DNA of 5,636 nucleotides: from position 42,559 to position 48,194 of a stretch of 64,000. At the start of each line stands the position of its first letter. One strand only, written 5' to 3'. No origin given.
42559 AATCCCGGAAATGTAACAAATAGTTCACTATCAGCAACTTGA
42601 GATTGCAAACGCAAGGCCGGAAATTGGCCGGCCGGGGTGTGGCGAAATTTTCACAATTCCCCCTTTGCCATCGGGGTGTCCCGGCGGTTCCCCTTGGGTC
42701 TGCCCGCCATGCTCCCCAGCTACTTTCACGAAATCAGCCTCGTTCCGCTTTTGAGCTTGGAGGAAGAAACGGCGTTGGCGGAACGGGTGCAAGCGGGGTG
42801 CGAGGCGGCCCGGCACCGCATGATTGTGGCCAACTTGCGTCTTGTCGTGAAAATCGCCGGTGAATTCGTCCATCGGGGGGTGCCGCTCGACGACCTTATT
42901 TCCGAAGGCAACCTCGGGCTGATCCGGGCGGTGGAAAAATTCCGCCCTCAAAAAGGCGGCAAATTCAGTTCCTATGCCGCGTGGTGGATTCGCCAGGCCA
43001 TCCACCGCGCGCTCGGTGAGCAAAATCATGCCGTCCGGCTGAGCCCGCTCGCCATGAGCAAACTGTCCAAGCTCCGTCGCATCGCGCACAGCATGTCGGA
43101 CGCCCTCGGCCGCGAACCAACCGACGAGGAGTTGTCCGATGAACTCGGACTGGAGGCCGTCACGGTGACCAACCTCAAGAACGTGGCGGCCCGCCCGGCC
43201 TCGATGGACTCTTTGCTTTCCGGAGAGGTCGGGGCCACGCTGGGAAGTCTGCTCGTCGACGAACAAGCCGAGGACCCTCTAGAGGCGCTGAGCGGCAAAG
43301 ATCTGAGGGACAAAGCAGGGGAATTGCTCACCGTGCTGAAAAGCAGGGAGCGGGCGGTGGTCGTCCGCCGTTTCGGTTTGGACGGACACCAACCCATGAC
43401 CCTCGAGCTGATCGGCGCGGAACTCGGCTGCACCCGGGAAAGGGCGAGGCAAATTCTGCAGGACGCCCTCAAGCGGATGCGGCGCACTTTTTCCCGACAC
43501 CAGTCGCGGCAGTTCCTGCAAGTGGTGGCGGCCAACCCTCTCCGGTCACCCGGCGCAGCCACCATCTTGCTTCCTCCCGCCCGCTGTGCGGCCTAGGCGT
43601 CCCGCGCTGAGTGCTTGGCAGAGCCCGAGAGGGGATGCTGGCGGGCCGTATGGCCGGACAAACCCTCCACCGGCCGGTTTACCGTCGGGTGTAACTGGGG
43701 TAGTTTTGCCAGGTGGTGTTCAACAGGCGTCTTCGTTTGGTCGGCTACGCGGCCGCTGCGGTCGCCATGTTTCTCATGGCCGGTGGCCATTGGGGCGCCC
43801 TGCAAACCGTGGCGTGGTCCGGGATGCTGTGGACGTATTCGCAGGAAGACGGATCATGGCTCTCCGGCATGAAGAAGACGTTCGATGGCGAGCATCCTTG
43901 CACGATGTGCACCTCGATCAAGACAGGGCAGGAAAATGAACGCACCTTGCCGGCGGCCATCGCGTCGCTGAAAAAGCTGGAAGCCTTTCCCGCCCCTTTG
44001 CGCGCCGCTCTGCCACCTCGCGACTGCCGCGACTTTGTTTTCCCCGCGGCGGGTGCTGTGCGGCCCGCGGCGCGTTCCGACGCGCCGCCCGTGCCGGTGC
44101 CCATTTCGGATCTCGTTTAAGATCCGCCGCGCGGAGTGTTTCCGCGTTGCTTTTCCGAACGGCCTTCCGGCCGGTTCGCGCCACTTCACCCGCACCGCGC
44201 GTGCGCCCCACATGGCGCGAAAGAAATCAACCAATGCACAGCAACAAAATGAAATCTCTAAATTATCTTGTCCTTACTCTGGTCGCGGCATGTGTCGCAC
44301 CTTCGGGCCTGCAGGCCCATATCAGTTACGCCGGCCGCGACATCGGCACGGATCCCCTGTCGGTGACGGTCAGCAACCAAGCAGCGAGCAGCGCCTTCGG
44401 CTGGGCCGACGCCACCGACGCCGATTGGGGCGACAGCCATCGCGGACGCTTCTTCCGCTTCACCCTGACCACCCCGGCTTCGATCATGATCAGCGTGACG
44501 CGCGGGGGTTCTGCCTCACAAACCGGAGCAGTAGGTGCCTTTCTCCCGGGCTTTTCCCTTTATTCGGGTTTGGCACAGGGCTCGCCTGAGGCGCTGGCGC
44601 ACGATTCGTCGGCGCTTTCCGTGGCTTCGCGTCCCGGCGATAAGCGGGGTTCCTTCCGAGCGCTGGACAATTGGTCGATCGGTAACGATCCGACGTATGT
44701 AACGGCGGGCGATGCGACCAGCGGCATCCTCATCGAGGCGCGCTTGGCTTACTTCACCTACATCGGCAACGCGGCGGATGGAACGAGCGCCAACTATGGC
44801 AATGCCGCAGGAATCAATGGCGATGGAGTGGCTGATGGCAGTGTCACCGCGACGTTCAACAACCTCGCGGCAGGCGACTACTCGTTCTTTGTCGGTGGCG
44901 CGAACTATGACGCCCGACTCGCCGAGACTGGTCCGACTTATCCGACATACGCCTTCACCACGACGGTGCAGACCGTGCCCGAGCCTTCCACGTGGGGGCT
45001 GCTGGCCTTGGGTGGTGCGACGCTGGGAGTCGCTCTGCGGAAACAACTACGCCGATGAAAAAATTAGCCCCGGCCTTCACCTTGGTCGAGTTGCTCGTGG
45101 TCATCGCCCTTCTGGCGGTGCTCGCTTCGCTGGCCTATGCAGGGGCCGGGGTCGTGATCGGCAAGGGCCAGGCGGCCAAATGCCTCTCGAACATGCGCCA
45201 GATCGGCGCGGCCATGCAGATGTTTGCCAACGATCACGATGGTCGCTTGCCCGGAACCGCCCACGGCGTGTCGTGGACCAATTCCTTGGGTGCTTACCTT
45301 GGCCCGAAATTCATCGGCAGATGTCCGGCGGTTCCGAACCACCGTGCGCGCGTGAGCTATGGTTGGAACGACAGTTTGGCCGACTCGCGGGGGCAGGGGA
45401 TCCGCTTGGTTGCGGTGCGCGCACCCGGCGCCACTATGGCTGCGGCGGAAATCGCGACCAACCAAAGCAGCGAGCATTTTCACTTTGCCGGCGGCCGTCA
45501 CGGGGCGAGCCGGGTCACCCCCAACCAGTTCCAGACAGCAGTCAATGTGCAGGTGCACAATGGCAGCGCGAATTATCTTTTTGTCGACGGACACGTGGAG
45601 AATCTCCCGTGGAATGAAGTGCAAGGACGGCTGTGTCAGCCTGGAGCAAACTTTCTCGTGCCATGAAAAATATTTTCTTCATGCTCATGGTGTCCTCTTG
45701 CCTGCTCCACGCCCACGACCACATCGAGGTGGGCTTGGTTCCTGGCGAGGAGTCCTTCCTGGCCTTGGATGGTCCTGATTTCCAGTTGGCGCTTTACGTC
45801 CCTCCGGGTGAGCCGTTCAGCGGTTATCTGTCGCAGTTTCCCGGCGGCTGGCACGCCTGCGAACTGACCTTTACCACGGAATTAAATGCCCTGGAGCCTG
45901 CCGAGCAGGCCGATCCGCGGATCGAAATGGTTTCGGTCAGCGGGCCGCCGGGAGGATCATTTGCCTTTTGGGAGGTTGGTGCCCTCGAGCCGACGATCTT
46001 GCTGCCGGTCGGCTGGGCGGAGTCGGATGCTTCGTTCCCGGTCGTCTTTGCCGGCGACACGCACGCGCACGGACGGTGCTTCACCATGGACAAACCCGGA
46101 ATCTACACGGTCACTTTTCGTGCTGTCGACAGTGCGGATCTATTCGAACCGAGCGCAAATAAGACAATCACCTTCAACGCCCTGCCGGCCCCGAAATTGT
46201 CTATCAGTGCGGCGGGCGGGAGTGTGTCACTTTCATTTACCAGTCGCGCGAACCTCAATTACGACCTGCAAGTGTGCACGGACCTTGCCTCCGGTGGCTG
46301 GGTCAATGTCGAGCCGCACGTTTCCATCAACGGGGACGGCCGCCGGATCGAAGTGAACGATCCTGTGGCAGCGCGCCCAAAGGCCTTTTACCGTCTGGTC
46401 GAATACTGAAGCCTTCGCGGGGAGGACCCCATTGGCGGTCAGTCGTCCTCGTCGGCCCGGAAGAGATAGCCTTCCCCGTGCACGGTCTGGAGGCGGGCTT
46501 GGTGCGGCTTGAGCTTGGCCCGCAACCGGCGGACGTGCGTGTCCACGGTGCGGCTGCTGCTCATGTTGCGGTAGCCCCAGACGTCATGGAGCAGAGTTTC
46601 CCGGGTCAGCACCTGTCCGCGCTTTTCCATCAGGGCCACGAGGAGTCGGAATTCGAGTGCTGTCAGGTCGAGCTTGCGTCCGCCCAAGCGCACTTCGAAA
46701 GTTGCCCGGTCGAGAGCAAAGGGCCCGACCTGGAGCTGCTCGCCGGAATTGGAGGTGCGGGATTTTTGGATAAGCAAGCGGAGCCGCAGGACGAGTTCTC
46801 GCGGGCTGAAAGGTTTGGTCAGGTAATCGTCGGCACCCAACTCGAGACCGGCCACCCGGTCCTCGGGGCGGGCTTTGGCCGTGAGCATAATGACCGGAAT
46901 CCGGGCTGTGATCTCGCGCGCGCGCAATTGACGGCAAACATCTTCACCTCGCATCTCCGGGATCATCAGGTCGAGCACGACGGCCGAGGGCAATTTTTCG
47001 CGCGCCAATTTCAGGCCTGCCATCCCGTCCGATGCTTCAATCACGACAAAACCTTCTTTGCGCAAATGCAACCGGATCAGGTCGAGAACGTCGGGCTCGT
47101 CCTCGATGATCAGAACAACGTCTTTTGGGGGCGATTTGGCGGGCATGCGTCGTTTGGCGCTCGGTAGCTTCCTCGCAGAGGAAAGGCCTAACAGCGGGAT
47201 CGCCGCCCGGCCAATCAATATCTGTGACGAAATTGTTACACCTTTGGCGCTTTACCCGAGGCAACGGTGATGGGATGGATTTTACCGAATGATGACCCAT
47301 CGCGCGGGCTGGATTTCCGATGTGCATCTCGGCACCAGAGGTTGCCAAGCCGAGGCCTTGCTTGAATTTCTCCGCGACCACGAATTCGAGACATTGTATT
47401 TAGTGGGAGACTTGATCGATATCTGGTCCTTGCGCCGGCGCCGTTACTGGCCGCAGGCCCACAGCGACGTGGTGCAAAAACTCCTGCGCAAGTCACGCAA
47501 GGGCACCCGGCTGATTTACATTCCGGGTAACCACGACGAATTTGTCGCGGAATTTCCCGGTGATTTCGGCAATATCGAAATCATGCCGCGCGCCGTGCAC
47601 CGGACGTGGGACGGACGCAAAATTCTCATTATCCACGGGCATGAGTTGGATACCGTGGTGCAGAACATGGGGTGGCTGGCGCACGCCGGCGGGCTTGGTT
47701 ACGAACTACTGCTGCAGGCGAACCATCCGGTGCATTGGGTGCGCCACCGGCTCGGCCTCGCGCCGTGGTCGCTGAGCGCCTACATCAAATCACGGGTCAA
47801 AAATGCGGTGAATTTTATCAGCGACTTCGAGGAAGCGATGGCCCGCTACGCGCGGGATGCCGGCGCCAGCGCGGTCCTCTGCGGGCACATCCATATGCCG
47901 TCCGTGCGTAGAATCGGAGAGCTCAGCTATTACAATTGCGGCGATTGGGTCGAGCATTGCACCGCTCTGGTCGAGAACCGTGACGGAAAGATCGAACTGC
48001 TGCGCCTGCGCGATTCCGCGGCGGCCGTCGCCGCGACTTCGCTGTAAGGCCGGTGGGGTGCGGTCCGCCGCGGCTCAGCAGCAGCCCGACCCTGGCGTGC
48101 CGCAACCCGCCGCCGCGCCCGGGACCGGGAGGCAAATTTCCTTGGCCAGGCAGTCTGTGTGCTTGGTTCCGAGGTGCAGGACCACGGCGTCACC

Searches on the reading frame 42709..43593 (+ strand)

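Call 45: search_protein_families(library=pfam, proteins=[window:42709-43593:+])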
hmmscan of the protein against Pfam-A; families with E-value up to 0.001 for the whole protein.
window:42709-43593:+ (295 aa): 4 families
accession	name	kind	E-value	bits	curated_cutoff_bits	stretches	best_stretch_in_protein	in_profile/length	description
PF04542.20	Sigma70_r2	-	3e-19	69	24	1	39-104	2-67/71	Sigma-70 region 2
PF04545.22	Sigma70_r4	-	4.4e-13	49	24.1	1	207-258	2-49/50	Sigma-70, region 4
PF04539.22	Sigma70_r3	-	4.5e-12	46.4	25.3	1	118-192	2-76/78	Sigma-70 region 3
PF00140.25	Sigma70_r1_2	-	8.2e-08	32.5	22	1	4-30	5-31/34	Sigma-70 factor, region 1.2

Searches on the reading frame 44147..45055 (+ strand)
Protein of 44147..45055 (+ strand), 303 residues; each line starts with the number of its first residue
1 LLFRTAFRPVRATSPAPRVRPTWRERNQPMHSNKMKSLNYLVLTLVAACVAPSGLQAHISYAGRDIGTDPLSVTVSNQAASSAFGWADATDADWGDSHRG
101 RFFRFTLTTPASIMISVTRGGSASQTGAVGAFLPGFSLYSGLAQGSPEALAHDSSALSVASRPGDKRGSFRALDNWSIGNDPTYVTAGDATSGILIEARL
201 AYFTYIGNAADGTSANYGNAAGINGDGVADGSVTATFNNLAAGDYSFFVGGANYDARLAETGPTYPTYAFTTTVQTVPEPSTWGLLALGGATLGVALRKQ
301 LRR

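Call 65: search_protein_families(library=pfam, proteins=[window:44147-45055:+], max_evalue=0.01)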
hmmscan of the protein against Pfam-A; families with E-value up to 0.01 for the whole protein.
window:44147-45055:+ (303 aa): 1 family
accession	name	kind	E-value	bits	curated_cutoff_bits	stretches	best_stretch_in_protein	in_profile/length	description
PF07589.16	PEP-CTERM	-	2.2e-06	28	20.7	1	276-299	1-23/24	PEP-CTERM motif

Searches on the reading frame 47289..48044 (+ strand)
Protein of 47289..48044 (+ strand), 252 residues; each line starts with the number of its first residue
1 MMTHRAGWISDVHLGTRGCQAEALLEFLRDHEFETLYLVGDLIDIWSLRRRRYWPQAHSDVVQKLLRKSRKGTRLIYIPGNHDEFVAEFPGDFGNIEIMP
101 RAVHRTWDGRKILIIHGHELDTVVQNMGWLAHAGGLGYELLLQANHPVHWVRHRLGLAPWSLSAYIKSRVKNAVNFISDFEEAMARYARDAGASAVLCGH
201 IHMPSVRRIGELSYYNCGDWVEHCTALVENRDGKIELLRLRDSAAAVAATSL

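Call 45: search_protein_families(library=pfam, proteins=[window:47289-48044:+])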
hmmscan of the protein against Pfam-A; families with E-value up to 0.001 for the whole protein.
window:47289-48044:+ (252 aa): 2 families
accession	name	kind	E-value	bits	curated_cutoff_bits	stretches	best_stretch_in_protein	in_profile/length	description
PF12850.12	Metallophos_2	-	2.7e-13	50.7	27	1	6-123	3-95/154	Calcineurin-like phosphoesterase superfamily domain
PF00149.33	Metallophos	-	5.8e-11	43.6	21.5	1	7-204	4-191/191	Calcineurin-like phosphoesterase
